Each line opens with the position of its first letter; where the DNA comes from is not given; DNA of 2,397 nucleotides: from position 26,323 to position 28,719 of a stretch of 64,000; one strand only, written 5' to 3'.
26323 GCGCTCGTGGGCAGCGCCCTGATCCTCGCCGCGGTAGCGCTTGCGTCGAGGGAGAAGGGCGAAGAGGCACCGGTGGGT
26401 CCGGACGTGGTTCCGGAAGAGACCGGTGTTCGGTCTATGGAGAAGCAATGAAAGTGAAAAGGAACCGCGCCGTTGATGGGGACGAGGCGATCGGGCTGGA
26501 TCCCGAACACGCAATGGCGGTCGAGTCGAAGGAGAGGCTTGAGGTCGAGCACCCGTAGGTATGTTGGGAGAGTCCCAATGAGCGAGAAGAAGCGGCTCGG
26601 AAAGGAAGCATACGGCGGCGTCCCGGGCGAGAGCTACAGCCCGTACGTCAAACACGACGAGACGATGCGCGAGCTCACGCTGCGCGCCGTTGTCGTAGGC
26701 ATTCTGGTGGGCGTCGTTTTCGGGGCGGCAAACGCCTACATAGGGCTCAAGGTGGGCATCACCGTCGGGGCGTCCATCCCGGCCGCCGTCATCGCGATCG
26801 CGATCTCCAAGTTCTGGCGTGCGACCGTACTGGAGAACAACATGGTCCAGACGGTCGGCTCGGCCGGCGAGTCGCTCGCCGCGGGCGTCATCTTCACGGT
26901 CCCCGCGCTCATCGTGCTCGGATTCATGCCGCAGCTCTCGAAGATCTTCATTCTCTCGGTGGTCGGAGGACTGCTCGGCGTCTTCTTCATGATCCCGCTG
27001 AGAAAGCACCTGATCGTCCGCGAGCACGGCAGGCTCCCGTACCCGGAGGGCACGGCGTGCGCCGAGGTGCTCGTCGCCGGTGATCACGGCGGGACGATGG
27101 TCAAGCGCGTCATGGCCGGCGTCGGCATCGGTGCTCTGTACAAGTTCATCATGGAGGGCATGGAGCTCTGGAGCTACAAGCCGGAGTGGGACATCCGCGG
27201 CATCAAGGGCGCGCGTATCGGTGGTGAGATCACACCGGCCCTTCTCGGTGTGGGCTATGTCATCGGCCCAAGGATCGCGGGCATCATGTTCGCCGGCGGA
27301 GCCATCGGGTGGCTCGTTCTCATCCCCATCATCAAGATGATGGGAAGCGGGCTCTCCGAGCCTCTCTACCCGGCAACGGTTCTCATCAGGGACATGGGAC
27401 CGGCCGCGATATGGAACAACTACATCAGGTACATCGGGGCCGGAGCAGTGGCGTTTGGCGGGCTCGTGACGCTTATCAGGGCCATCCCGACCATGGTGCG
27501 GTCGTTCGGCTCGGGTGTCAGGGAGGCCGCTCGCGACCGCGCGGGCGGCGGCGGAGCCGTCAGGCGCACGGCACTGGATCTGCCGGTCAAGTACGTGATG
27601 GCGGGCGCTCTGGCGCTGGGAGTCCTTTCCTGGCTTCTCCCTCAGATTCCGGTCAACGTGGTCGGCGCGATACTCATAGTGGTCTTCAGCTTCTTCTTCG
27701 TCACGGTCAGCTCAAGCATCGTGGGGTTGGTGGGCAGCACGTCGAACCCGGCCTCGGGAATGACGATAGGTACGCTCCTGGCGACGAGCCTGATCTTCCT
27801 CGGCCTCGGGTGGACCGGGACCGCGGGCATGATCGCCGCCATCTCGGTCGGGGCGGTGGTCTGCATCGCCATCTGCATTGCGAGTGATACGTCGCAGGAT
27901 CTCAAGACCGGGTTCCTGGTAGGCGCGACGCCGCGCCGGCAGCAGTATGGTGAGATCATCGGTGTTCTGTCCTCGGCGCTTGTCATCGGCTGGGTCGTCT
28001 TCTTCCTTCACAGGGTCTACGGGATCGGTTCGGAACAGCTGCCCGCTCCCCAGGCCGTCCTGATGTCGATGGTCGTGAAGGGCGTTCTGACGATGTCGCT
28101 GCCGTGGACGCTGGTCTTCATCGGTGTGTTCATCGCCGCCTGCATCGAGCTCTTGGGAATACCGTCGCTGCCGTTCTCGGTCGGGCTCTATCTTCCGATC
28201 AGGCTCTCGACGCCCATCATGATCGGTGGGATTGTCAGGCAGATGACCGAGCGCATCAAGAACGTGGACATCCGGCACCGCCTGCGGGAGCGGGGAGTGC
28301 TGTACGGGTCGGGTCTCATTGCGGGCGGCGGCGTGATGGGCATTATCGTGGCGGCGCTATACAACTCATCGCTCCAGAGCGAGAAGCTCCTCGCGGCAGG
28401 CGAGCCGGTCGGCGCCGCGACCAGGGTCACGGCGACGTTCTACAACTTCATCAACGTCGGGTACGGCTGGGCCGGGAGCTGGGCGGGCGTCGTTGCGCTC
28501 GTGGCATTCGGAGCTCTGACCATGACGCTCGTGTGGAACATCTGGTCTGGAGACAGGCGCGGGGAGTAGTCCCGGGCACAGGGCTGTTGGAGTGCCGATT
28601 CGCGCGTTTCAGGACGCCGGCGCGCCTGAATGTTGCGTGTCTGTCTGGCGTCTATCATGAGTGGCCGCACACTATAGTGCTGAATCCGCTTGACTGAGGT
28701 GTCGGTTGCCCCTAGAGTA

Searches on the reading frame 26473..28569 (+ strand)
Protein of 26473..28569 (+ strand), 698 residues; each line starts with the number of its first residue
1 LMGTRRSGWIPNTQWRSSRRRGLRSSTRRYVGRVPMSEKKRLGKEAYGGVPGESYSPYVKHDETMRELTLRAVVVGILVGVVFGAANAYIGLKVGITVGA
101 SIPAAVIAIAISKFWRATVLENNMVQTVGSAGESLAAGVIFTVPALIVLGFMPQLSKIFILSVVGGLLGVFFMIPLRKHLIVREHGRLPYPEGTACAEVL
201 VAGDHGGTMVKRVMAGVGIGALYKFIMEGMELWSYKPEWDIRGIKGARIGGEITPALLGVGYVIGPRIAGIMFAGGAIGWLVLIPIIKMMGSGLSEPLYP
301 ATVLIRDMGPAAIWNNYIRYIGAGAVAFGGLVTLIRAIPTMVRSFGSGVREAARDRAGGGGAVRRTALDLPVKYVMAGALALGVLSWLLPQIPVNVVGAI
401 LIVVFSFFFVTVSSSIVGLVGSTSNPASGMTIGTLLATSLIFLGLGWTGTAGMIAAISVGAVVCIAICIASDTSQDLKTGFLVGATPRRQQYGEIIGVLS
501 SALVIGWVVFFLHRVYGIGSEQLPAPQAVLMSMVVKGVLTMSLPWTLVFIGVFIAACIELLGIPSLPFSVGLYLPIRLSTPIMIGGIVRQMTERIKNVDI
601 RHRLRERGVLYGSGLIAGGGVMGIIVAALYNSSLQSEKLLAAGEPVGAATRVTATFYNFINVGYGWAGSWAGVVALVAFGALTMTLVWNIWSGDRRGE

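Call 5: search_protein_families(library=pfam, proteins=[window:26473-28569:+], max_evalue=0.01)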
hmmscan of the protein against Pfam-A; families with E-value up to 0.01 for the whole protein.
window:26473-28569:+ (698 aa): 1 family
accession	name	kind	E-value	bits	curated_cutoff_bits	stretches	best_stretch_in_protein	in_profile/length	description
PF03169.20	OPT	-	5e-97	326.5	25.8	1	67-629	1-622/623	OPT oligopeptide transporter protein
